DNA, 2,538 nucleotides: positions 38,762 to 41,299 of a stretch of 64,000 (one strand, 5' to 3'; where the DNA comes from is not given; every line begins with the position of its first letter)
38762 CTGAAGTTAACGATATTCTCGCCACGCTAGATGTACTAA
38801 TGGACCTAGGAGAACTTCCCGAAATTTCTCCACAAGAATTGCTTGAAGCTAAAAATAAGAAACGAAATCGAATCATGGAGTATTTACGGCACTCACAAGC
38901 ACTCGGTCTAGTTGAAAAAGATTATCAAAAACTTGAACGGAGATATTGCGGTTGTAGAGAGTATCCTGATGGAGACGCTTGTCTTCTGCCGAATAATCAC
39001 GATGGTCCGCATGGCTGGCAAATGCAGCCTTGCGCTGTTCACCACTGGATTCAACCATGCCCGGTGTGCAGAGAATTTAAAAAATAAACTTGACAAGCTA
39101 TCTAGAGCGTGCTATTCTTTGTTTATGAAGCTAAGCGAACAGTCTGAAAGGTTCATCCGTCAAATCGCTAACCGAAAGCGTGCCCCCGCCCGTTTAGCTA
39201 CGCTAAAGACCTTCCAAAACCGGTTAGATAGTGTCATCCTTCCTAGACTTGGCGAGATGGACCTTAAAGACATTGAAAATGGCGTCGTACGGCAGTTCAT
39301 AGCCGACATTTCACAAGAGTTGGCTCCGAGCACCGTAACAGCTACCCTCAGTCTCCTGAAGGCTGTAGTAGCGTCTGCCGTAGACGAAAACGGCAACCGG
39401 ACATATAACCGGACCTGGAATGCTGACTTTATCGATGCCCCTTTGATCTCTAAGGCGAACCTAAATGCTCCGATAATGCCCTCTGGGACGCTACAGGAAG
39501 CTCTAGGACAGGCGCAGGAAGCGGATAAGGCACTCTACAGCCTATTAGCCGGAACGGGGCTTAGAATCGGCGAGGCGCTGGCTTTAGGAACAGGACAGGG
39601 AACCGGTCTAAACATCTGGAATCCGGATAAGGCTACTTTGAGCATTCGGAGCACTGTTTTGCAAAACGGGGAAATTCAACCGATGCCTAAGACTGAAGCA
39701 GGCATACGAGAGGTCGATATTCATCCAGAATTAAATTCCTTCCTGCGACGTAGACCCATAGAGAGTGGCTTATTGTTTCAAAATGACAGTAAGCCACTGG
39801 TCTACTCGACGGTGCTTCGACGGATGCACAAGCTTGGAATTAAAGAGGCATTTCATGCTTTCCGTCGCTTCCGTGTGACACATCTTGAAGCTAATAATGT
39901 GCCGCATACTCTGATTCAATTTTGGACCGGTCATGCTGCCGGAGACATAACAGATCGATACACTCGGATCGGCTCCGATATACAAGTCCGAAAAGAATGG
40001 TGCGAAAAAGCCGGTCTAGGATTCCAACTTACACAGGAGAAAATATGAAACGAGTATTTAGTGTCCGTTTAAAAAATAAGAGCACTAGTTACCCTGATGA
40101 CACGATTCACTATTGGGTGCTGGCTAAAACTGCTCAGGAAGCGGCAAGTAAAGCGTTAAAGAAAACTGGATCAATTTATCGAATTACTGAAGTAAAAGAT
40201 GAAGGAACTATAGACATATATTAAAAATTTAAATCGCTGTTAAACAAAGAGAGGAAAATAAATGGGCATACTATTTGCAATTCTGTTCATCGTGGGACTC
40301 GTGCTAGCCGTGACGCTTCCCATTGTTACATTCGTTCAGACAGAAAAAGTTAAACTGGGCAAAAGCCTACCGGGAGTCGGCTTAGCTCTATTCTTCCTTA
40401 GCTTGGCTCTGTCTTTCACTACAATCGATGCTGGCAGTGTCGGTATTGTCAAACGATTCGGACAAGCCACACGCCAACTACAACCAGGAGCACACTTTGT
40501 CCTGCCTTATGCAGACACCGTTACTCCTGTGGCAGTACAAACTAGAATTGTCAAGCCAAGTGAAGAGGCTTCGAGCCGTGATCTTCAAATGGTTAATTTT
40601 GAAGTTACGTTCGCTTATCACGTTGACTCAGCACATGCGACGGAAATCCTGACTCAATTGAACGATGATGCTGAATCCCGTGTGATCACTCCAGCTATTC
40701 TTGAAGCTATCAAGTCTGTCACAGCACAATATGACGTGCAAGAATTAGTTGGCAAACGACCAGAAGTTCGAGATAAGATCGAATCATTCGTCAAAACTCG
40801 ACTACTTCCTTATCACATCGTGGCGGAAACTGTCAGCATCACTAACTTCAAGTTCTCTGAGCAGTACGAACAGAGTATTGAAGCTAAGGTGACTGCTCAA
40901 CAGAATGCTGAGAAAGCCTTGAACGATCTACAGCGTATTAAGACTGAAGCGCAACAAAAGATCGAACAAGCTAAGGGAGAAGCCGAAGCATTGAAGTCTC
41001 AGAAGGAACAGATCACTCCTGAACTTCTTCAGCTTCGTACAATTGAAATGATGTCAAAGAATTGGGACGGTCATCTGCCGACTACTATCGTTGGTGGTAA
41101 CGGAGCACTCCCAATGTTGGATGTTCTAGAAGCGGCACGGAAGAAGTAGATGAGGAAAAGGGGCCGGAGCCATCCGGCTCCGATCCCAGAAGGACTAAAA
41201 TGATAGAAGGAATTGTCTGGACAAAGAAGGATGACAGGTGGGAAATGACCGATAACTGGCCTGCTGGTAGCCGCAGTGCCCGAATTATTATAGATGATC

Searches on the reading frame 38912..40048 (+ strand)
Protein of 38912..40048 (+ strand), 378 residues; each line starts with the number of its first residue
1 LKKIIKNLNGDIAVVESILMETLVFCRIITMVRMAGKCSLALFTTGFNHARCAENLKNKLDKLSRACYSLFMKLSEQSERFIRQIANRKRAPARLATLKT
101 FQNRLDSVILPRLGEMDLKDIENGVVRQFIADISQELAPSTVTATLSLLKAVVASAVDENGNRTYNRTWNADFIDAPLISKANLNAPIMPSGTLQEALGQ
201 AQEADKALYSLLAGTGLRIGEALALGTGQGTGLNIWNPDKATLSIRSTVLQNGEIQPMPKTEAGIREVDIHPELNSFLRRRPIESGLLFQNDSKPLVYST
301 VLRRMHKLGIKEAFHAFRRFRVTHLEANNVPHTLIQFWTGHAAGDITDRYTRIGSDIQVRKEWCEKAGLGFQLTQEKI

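Call 53: search_protein_families(library=pfam, proteins=[window:38912-40048:+], max_evalue=0.01)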
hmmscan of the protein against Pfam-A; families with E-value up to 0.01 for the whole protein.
window:38912-40048:+ (378 aa): 3 families
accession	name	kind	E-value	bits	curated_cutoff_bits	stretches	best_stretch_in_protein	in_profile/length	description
PF00589.27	Phage_integrase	-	1.1e-08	35.5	27.1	1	201-352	20-167/172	Phage integrase family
PF22022.2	Phage_int_M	-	7.9e-05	23.3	27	1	87-159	10-82/96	Phage integrase central domain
PF14659.12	Phage_int_SAM_3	-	0.00078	20.1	22.6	1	96-132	20-56/58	Phage integrase, N-terminal SAM-like domain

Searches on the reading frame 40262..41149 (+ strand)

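Call 53: search_protein_families(library=pfam, proteins=[window:40262-41149:+], max_evalue=0.01)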
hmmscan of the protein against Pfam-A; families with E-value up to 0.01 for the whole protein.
window:40262-41149:+ (295 aa): 2 families
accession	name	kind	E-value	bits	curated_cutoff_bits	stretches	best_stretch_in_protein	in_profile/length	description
PF01145.31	Band_7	-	9.8e-32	110.8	23.6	1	54-241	2-176/176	SPFH domain / Band 7 family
PF15035.11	Rootletin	-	0.0012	19.3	36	1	189-258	86-155/188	Ciliary rootlet component, centrosome cohesion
